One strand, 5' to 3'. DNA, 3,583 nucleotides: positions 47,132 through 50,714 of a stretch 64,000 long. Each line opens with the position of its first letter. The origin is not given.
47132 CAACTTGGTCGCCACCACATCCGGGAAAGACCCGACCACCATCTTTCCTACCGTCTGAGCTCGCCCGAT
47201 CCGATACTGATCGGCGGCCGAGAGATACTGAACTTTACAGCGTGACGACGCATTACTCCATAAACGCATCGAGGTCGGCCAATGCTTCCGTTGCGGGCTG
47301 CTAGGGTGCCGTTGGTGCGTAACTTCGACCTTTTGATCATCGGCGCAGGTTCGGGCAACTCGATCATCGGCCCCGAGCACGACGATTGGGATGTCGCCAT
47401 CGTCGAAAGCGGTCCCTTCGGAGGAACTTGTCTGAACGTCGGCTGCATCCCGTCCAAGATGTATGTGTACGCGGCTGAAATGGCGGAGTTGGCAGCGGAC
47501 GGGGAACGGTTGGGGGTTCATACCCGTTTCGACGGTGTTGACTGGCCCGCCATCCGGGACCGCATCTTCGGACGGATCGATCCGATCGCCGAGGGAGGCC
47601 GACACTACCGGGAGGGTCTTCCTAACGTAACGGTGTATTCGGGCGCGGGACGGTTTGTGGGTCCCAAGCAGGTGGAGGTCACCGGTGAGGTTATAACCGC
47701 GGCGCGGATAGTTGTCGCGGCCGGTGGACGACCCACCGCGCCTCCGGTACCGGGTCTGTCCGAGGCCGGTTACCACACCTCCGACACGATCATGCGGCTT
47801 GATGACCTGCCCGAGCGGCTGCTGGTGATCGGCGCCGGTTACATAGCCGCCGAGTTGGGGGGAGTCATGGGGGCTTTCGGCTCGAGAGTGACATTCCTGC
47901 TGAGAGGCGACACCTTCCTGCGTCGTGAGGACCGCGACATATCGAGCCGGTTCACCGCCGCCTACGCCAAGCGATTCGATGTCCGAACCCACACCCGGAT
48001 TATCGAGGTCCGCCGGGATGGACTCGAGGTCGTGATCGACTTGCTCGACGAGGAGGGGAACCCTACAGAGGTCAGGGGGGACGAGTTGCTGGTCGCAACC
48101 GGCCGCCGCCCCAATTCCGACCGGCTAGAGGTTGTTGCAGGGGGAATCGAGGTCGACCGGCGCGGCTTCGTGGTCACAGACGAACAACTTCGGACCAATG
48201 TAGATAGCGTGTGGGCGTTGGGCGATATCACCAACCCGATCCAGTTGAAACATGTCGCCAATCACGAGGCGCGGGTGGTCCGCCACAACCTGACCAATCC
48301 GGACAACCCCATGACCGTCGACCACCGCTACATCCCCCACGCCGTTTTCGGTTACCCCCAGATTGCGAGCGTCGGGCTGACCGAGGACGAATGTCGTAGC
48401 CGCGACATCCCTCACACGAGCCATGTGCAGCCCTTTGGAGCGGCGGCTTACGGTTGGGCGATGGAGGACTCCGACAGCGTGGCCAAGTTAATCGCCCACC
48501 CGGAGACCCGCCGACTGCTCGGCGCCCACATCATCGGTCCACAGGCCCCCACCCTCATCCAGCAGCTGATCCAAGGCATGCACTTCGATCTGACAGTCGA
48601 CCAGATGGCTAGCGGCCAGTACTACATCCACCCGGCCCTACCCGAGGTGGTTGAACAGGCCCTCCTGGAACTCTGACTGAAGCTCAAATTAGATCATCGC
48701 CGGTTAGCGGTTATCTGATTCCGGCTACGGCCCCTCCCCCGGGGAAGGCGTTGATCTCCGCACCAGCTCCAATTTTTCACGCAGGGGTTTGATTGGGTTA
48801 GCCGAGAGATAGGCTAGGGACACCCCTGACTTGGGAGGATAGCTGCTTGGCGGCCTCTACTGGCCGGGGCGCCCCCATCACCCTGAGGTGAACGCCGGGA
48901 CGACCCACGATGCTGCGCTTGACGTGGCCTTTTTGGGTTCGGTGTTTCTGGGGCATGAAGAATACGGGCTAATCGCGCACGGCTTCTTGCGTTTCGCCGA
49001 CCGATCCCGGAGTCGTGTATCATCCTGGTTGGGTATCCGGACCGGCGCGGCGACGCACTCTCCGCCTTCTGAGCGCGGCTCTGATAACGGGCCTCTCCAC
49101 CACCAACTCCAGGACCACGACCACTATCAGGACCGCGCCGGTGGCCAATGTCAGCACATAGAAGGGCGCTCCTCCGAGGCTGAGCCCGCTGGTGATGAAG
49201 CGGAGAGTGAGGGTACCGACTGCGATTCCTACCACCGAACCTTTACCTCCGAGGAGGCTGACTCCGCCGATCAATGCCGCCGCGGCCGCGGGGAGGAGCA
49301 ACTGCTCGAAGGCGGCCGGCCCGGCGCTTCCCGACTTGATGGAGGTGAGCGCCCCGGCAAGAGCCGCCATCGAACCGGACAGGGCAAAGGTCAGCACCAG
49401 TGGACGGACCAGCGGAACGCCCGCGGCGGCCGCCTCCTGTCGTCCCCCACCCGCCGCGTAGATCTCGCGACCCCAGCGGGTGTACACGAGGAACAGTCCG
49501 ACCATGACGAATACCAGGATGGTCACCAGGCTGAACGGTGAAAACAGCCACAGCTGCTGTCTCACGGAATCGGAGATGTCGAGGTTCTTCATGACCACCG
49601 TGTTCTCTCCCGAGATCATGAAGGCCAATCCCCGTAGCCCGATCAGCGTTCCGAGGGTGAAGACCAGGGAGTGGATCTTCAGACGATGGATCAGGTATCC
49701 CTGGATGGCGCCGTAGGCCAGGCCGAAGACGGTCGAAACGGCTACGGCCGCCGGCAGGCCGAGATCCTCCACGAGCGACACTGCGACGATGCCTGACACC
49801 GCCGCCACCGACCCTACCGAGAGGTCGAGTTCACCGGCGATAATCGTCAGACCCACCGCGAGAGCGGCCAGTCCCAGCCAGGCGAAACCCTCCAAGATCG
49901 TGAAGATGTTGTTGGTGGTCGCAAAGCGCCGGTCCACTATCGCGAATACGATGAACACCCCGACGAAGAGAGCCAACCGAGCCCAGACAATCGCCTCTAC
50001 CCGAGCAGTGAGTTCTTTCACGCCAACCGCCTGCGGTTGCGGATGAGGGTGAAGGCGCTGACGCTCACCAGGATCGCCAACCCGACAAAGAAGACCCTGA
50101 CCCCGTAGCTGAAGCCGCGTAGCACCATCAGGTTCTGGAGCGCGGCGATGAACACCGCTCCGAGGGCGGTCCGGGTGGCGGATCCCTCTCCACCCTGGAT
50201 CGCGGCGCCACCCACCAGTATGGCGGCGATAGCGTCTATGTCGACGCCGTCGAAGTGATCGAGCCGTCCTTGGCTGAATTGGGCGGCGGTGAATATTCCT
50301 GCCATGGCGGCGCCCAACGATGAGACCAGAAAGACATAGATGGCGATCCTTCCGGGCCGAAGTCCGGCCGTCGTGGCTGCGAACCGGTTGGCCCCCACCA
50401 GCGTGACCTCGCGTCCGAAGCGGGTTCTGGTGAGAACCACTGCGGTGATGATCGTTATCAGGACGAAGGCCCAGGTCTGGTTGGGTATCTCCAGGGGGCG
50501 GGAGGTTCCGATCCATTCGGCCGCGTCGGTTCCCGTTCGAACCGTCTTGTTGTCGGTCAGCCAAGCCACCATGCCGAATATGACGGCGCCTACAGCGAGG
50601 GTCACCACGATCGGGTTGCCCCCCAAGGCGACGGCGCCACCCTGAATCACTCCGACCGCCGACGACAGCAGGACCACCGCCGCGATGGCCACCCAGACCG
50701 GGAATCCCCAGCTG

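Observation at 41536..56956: Terminal complementarity of each copy co-varies (CATGC/GCATG in D; TACGC/GCGTA in C; CACG/CGTG in F), plus a conserved internal mini-hairpin with variable loop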

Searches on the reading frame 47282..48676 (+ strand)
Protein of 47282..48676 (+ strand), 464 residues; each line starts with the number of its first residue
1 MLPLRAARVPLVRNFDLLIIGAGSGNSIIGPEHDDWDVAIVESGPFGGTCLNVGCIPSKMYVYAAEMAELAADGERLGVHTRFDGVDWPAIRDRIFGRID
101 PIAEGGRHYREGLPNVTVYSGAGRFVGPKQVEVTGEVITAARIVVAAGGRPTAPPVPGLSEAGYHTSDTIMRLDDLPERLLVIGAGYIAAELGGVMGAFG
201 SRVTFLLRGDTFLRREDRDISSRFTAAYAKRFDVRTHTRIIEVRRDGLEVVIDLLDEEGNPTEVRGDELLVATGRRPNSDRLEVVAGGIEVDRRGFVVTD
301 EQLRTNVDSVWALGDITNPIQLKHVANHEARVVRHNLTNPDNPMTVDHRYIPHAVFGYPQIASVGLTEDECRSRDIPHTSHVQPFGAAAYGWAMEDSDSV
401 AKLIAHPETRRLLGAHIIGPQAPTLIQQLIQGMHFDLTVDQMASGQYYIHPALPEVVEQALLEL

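Call 15: search_protein_families(library=pfam, proteins=[window:47282-48676:+])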
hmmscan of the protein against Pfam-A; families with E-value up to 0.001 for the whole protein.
window:47282-48676:+ (464 aa): 5 families
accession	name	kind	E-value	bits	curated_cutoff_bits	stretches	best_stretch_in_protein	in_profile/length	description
PF07992.20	Pyr_redox_2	-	1.3e-51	176.2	26.1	1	15-330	1-291/291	Pyridine nucleotide-disulphide oxidoreductase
PF02852.28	Pyr_redox_dim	-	6.7e-23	81.4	25.3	1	351-460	1-109/110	Pyridine nucleotide-disulphide oxidoreductase, dimerisation domain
PF00070.33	Pyr_redox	-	4.1e-13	50.1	22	1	179-249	1-72/82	Pyridine nucleotide-disulphide oxidoreductase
PF13738.12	Pyr_redox_3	-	4.1e-09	36.5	30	1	130-314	115-305/305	Pyridine nucleotide-disulphide oxidoreductase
PF13434.12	Lys_Orn_oxgnase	-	0.00045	19.9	21.3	0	134-193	142-204/339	L-lysine 6-monooxygenase/L-ornithine 5-monooxygenase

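Call 37: find_homologous_proteins(query=window:47282-48676:+, max_evalue=1e-60)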
Query window:47282-48676:+ (464 aa): 7997 proteins with E <= 1e-60 among 8000 candidates; the best 120 are listed.
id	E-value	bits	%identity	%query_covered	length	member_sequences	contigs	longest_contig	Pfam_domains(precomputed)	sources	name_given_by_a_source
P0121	0.0e+0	1052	100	100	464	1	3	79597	PF02852.29,PF07992.21,PF00070.34,PF13738.13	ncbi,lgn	-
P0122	1.0e-269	913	86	99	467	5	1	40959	PF02852.29,PF07992.21,PF00070.34,PF13738.13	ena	-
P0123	4.7e-265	898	85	98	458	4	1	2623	PF02852.29,PF07992.21,PF00070.34,PF13738.13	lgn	-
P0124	1.3e-264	896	85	98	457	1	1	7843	PF02852.29,PF07992.21,PF00070.34,PF13738.13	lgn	-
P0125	1.3e-262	890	85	98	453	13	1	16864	PF02852.29,PF07992.21,PF00070.34,PF13738.13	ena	-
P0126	8.6e-261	884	84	99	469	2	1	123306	PF02852.29,PF07992.21,PF00070.34,PF13738.13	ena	-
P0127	4.5e-260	881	83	98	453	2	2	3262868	PF13434.13,PF02852.29,PF07992.21,PF00070.34,PF13738.13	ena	-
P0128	9.8e-260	880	85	98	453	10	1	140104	PF02852.29,PF07992.21,PF00070.34,PF13738.13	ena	-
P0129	3.1e-259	878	84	98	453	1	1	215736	PF13434.13,PF02852.29,PF07992.21,PF00070.34,PF13738.13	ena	-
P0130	4.0e-259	878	83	98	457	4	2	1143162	PF02852.29,PF07992.21,PF00070.34,PF13738.13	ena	-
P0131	9.7e-259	877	84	98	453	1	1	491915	PF02852.29,PF07992.21,PF00070.34,PF13738.13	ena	-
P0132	1.8e-258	876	83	98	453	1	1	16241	PF02852.29,PF07992.21,PF00070.34,PF13738.13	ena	-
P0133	2.2e-258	876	84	98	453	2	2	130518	PF02852.29,PF07992.21,PF00070.34,PF13738.13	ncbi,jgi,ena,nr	ncbi:MAG: mycothione reductase [bacterium]|nr:mycothione reductase [bacterium]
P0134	2.5e-258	875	84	98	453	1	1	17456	PF02852.29,PF07992.21,PF00070.34,PF13738.13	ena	-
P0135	2.2e-257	872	83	98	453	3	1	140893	PF02852.29,PF07992.21,PF00070.34,PF13738.13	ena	-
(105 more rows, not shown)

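Call 38: find_encoding_contigs(protein=P0121, flank=10000, max_places=10)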
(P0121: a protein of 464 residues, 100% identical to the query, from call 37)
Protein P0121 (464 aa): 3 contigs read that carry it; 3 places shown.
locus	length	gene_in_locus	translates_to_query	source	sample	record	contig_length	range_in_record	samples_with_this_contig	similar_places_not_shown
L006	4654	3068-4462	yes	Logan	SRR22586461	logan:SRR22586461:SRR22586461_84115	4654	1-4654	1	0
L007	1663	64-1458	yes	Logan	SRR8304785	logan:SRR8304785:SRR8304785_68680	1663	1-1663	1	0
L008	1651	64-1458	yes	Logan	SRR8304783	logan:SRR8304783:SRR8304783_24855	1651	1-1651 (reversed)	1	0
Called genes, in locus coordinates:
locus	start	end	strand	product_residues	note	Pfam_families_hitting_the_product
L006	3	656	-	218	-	?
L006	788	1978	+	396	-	PF04024:PspC, PF02518:HATPase_c (weak)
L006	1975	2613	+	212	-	PF00072:Response_reg, PF00196:GerE, PF04545:Sigma70_r4 (weak), PF08281:Sigma70_r4_2 (weak)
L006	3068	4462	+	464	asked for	PF07992:Pyr_redox_2, PF13738:Pyr_redox_3, PF00070:Pyr_redox, PF02852:Pyr_redox_dim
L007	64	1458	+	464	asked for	PF07992:Pyr_redox_2, PF13738:Pyr_redox_3, PF00070:Pyr_redox, PF02852:Pyr_redox_dim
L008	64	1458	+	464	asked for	PF07992:Pyr_redox_2, PF13738:Pyr_redox_3, PF00070:Pyr_redox, PF02852:Pyr_redox_dim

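Call 39: find_encoding_contigs(protein=P0122, flank=10000, max_places=3)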
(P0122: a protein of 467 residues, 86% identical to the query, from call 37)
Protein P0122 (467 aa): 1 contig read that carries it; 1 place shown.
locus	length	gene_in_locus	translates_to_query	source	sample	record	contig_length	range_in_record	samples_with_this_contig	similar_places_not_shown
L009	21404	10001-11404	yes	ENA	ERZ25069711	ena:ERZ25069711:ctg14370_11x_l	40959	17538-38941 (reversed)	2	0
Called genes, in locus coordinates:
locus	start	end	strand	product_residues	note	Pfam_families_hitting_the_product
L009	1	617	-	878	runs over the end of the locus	?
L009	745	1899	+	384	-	PF00266:Aminotran_5, PF01053:Cys_Met_Meta_PP (weak)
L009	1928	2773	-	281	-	PF02585:PIG-L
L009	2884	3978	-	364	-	PF04055:Radical_SAM, PF06463:Mob_synth_C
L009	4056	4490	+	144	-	-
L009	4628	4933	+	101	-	-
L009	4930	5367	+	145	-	-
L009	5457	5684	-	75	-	-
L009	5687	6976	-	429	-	PF04024:PspC, PF09922:LiaF-like_C (weak)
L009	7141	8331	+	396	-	PF04024:PspC, PF22570:LiaF-TM (weak), PF02518:HATPase_c (weak)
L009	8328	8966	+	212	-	PF00072:Response_reg, PF00196:GerE, PF04545:Sigma70_r4 (weak), PF08281:Sigma70_r4_2 (weak)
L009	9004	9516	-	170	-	-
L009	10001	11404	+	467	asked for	PF07992:Pyr_redox_2, PF13738:Pyr_redox_3, PF00070:Pyr_redox, PF02852:Pyr_redox_dim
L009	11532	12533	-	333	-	PF02653:BPD_transp_2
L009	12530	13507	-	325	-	PF02653:BPD_transp_2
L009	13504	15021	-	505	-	PF00005:ABC_tran, PF13304:AAA_21 (faint), PF00005:ABC_tran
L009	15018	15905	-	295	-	PF01261:AP_endonuc_2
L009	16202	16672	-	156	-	PF13669:Glyoxalase_4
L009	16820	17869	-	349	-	PF13377:Peripla_BP_3 (faint), PF13407:Peripla_BP_4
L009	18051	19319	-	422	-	PF01321:Creatinase_N (weak), PF00557:Peptidase_M24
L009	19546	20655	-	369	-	PF08240:ADH_N, PF00107:ADH_zinc_N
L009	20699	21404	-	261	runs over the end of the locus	PF00106:adh_short, PF08659:KR (weak), PF13561:adh_short_C2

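Call 40: find_encoding_contigs(protein=P0126, flank=10000, max_places=3)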
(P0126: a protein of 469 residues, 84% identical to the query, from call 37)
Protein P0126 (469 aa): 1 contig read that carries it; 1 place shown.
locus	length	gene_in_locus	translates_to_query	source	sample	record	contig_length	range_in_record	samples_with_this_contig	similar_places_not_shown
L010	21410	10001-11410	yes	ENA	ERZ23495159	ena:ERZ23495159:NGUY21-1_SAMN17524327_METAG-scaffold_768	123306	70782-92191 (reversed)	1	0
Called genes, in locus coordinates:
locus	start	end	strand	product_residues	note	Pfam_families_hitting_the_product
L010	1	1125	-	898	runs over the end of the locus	PF28598:PDH_E1_N, PF00456:Transketolase_N, PF17831:PDH_E1_M, PF22613:Transketolase_C_1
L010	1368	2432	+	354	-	PF00155:Aminotran_1_2, PF00266:Aminotran_5, PF01053:Cys_Met_Meta_PP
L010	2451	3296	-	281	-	PF02585:PIG-L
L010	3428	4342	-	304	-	PF04055:Radical_SAM, PF06463:Mob_synth_C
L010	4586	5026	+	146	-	PF07811:TadE (weak)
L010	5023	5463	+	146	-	-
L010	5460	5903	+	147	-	-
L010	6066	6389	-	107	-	-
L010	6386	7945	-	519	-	PF04024:PspC, PF09922:LiaF-like_C (weak)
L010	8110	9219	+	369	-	PF04024:PspC, PF02518:HATPase_c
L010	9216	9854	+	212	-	PF00072:Response_reg, PF00196:GerE, PF04545:Sigma70_r4 (weak), PF08281:Sigma70_r4_2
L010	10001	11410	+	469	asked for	PF07992:Pyr_redox_2, PF13738:Pyr_redox_3, PF00070:Pyr_redox, PF02852:Pyr_redox_dim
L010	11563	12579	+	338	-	PF04264:YceI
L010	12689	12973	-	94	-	PF02823:ATP-synt_DE_N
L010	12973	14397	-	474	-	PF02874:ATP-synt_ab_N, PF00006:ATP-synt_ab, PF22919:ATP-synt_VA_C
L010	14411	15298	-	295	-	PF00231:ATP-synt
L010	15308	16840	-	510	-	PF02874:ATP-synt_ab_N, PF00006:ATP-synt_ab, PF00306:ATP-synt_ab_C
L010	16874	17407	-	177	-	PF00213:OSCP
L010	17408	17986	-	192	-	PF00430:ATP-synt_B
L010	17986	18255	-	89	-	PF00137:ATP-synt_C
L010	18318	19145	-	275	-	PF00119:ATP-synt_A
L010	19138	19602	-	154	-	-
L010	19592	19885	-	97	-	PF09527:ATPase_gene1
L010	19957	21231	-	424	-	PF00464:SHMT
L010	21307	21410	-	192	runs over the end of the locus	PF01300:Sua5_yciO_yrdC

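Call 48: find_encoding_contigs(protein=P0128, flank=10000, max_places=2)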
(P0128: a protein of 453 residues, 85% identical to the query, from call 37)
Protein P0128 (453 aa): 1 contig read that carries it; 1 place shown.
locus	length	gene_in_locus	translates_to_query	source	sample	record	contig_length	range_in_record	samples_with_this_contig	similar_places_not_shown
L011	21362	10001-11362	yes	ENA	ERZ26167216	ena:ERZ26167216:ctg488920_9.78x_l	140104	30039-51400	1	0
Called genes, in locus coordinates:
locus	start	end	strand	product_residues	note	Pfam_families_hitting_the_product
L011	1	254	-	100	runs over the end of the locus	-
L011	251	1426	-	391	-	PF04024:PspC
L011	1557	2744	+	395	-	PF04024:PspC, PF02518:HATPase_c (weak)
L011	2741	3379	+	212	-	PF00072:Response_reg, PF00196:GerE, PF04545:Sigma70_r4 (weak), PF08281:Sigma70_r4_2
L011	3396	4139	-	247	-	PF00106:adh_short, PF08659:KR, PF13561:adh_short_C2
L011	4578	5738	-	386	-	PF00266:Aminotran_5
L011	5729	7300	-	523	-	PF02776:TPP_enzyme_N, PF00205:TPP_enzyme_M, PF02775:TPP_enzyme_C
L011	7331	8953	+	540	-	PF01979:Amidohydro_1 (faint), PF07969:Amidohydro_3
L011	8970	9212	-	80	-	-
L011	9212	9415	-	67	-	-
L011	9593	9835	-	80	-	-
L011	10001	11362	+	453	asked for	PF07992:Pyr_redox_2, PF13738:Pyr_redox_3, PF00070:Pyr_redox, PF02852:Pyr_redox_dim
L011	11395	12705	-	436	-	PF00202:Aminotran_3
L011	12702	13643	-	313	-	PF02126:PTE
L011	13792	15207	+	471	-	PF01979:Amidohydro_1, PF07969:Amidohydro_3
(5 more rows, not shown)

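Call 49: find_encoding_contigs(protein=P0125, flank=10000, max_places=2)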
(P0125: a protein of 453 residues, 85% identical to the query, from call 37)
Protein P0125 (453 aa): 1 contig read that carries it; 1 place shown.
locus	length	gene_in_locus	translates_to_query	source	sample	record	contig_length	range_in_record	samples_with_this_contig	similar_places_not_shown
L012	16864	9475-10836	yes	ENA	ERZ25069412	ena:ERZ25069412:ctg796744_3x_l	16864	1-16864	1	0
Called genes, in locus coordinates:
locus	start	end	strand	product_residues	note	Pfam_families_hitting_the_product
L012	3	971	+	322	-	?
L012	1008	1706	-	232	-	PF00106:adh_short, PF13561:adh_short_C2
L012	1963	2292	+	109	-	-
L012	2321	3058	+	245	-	-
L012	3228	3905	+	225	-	-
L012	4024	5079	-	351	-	-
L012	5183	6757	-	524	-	PF02776:TPP_enzyme_N, PF00205:TPP_enzyme_M, PF02775:TPP_enzyme_C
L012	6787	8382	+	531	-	PF07969:Amidohydro_3, PF01979:Amidohydro_1 (faint)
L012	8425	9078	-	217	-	PF08843:AbiEii (faint)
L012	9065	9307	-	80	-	-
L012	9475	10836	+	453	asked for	PF07992:Pyr_redox_2, PF13738:Pyr_redox_3 (weak), PF00070:Pyr_redox, PF02852:Pyr_redox_dim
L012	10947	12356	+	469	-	PF02463:SMC_N, PF13175:AAA_15, PF13476:AAA_23, PF13304:AAA_21, PF13175:AAA_15 (weak)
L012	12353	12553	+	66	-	-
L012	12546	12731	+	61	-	-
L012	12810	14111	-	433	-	PF00202:Aminotran_3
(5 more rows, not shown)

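Call 69: find_encoding_contigs(protein=P0124, flank=10000, max_places=4)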
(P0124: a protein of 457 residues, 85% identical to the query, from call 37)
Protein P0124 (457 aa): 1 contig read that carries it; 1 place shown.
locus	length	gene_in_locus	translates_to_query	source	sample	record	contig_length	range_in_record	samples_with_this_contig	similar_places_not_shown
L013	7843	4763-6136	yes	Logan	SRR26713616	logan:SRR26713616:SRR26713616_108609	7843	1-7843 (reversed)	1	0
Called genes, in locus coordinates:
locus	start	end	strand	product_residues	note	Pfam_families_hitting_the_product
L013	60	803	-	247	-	PF00106:adh_short, PF08659:KR, PF13561:adh_short_C2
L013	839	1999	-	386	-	PF00266:Aminotran_5, PF22580:KYNU_C (weak)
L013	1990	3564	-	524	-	PF02776:TPP_enzyme_N, PF00205:TPP_enzyme_M, PF02775:TPP_enzyme_C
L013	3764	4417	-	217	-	PF08843:AbiEii (faint)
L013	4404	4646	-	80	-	-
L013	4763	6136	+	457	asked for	PF07992:Pyr_redox_2, PF13738:Pyr_redox_3, PF00070:Pyr_redox, PF02852:Pyr_redox_dim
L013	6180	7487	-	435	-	PF00202:Aminotran_3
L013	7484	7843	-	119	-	?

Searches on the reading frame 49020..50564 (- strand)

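Call 15: search_protein_families(library=pfam, proteins=[window:49020-50564:-])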
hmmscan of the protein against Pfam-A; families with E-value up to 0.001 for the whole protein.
window:49020-50564:- (514 aa): 1 family
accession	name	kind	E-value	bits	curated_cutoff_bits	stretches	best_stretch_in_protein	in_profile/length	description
PF02653.21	BPD_transp_2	-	3.6e-29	102.2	26.8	1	220-482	2-268/269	Branched-chain amino acid transport system / permease component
